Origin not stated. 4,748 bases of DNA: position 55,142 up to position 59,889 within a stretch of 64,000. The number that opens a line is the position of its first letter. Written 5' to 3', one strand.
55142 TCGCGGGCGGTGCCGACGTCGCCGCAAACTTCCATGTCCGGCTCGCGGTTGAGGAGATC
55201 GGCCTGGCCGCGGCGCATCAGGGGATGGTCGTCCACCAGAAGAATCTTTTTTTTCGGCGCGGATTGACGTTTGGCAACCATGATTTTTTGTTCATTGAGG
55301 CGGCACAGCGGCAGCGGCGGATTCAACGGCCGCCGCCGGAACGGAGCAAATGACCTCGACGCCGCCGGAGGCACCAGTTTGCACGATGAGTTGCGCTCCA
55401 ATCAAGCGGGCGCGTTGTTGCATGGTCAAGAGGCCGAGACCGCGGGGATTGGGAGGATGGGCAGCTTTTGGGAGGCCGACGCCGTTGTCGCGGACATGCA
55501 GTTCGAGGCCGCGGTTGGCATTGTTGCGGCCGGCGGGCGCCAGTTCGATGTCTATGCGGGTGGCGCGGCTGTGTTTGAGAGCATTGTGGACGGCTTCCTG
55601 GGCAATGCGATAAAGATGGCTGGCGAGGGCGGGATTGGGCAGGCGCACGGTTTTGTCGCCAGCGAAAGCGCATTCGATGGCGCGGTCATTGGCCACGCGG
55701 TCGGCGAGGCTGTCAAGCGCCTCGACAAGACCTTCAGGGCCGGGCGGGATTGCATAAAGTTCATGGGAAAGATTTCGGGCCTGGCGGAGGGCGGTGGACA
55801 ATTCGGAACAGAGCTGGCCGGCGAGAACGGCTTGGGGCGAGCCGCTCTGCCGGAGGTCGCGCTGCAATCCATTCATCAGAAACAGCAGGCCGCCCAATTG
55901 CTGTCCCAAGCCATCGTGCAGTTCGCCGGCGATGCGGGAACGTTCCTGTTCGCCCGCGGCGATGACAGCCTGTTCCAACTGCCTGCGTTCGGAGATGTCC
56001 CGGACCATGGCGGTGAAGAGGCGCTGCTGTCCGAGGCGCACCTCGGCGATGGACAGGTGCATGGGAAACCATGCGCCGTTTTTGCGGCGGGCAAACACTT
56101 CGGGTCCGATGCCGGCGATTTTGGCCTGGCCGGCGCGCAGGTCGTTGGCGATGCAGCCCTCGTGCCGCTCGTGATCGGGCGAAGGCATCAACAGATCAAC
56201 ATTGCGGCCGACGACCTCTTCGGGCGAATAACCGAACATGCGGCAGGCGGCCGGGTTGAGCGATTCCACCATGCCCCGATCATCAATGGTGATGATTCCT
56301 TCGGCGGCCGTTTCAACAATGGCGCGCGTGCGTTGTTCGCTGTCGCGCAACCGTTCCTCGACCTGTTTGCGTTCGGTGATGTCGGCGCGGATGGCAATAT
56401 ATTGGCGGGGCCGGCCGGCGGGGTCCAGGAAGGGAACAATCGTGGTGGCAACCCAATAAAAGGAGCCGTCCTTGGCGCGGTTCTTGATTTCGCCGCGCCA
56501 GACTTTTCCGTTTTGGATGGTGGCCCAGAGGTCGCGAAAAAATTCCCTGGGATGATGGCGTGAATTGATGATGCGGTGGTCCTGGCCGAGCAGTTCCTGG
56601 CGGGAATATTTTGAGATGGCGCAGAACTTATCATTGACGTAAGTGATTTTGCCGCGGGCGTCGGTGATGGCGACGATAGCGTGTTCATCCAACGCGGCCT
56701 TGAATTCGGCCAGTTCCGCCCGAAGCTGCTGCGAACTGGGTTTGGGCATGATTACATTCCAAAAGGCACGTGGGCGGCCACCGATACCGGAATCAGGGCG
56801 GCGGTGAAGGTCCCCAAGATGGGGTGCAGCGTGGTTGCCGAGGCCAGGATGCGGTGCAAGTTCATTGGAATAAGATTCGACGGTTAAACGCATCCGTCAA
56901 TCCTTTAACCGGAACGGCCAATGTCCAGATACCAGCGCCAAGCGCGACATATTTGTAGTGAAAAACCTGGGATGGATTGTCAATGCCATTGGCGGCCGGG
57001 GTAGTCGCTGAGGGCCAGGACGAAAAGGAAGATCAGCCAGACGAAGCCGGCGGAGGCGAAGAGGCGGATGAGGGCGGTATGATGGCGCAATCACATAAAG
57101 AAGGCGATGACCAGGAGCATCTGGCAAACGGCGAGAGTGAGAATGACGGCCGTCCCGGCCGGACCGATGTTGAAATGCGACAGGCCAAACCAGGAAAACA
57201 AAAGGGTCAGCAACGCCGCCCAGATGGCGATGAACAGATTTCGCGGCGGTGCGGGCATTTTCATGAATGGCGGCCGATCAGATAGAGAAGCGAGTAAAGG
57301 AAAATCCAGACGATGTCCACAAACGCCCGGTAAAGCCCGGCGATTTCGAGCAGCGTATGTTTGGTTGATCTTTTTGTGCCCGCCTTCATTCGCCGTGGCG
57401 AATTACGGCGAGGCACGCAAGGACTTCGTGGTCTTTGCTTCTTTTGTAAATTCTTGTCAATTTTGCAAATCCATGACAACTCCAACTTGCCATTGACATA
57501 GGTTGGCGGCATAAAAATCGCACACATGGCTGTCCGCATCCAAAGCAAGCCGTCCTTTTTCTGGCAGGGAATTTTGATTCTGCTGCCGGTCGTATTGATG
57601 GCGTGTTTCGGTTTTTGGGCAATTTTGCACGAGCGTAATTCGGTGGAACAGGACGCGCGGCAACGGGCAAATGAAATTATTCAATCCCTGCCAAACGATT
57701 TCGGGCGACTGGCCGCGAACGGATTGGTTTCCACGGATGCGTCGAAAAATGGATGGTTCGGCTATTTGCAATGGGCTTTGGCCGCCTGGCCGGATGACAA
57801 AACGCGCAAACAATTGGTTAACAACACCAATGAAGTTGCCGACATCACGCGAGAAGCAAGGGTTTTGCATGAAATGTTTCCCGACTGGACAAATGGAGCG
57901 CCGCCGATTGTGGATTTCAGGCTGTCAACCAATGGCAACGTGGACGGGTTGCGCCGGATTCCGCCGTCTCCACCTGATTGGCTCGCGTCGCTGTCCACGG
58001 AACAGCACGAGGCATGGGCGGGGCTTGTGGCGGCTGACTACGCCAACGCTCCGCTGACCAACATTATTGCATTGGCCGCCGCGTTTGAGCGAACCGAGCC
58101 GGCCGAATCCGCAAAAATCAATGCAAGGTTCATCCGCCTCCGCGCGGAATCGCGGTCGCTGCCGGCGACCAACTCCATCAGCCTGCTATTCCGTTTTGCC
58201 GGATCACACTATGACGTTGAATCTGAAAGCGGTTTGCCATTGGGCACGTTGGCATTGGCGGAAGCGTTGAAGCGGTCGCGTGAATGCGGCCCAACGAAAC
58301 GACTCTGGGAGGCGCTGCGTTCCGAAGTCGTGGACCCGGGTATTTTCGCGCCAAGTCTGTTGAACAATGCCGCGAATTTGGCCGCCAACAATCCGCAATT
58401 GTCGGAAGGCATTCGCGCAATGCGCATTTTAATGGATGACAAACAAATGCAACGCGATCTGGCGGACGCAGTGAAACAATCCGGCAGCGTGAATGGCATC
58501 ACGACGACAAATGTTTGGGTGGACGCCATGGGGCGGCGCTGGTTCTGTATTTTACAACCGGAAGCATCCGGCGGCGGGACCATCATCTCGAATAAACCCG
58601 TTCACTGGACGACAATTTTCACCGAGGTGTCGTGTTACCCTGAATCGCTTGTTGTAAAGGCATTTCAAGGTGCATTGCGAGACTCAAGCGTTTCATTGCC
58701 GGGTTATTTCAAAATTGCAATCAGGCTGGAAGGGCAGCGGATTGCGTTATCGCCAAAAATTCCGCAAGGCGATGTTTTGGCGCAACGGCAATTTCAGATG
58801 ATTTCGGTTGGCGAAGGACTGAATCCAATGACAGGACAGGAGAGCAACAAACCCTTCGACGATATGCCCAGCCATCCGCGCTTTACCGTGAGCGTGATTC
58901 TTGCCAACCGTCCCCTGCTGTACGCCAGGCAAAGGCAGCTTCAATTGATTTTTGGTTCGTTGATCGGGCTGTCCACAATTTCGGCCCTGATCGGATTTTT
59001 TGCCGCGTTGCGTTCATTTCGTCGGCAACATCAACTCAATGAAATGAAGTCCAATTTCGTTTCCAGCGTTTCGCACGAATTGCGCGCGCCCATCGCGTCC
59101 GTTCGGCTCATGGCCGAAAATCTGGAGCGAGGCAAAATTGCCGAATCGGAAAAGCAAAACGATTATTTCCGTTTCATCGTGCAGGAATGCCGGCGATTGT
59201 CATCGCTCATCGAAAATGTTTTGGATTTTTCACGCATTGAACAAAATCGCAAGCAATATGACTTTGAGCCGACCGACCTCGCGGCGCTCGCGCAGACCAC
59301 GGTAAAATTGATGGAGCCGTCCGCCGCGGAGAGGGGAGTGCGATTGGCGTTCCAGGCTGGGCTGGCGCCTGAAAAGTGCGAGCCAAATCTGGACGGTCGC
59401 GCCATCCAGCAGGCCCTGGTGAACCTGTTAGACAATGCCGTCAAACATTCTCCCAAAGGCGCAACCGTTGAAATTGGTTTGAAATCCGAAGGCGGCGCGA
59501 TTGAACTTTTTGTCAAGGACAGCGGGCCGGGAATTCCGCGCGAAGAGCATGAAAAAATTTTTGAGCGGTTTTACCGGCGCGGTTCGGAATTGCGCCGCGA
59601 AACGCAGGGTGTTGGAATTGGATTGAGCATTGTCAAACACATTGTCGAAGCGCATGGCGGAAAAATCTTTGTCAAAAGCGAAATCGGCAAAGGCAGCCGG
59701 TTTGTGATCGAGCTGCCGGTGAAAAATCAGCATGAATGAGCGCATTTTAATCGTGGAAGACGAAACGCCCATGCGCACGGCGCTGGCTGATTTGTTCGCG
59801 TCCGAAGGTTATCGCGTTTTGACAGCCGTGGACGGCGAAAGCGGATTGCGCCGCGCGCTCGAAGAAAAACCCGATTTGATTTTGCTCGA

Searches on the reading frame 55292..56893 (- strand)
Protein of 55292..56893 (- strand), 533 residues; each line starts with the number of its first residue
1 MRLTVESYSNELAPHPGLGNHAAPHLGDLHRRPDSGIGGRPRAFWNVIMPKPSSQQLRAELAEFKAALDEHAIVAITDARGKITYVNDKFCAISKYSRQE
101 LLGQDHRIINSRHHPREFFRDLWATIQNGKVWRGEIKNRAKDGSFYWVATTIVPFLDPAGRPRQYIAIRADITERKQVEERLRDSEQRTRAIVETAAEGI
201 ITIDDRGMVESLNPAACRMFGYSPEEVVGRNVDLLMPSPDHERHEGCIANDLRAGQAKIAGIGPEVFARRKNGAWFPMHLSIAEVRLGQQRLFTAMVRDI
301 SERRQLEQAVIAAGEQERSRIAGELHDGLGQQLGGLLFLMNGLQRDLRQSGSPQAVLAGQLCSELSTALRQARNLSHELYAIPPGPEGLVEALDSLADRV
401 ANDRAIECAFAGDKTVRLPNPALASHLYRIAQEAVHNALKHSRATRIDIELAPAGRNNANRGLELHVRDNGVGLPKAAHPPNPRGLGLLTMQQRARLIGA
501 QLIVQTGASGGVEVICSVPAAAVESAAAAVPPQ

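Call 75: search_protein_families(library=pfam, proteins=[window:55292-56893:-], max_evalue=0.00001)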
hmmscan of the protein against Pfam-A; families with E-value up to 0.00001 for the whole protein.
window:55292-56893:- (533 aa): 8 families
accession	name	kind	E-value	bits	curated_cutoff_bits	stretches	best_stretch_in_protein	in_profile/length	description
PF13426.13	PAS_9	-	2.1e-34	118.3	27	2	198-302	2-103/103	PAS domain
PF00989.32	PAS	-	4e-30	104.6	22.6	2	188-300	2-113/113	PAS fold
PF08448.16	PAS_4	-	4.2e-20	72.5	23.1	2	73-177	7-110/110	PAS fold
PF08447.18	PAS_3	-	3.1e-19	69.5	25.6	1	84-168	2-88/89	PAS fold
PF13188.13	PAS_8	-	3.8e-17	61.9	21.8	1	188-242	2-53/65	PAS domain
PF02518.31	HATPase_c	-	3.5e-12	47.2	26.4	1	425-520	4-109/111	Histidine kinase-, DNA gyrase B-, and HSP90-like ATPase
PF07730.19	HisKA_3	-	4.9e-08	33.8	24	1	317-379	1-63/68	Histidine kinase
PF24820.1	Diguanyl_cycl_sensor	-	2e-06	28.1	28.1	0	193-299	2-109/109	Diguanylate cyclase-like sensor domain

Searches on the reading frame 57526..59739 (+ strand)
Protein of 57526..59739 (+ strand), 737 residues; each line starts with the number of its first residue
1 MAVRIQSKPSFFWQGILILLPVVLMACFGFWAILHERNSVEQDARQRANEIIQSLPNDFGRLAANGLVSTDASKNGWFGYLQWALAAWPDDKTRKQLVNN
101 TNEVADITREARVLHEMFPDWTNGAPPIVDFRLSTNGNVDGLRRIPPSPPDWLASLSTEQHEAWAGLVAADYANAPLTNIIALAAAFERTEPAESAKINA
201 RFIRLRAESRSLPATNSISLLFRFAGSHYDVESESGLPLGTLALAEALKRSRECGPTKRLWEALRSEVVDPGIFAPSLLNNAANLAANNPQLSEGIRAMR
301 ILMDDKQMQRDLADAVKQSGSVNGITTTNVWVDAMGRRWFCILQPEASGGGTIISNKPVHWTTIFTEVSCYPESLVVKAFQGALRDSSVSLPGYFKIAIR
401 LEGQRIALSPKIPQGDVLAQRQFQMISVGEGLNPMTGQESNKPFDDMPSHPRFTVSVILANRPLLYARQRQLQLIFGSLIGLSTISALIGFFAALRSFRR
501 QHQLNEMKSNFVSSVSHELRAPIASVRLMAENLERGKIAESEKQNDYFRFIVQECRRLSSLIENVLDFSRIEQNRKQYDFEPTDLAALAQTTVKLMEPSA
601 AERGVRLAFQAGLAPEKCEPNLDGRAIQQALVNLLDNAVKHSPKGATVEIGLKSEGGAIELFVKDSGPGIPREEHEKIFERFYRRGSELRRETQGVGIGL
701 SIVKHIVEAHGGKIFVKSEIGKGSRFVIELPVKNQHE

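Call 75: search_protein_families(library=pfam, proteins=[window:57526-59739:+], max_evalue=0.00001)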
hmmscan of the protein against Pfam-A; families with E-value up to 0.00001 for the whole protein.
window:57526-59739:+ (737 aa): 2 families
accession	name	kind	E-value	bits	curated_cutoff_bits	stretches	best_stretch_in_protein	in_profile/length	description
PF02518.31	HATPase_c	-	4.9e-32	111.1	26.4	1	623-733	2-110/111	Histidine kinase-, DNA gyrase B-, and HSP90-like ATPase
PF00512.31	HisKA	-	9.1e-19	67.7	26.9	1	507-573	1-65/66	His Kinase A (phospho-acceptor) domain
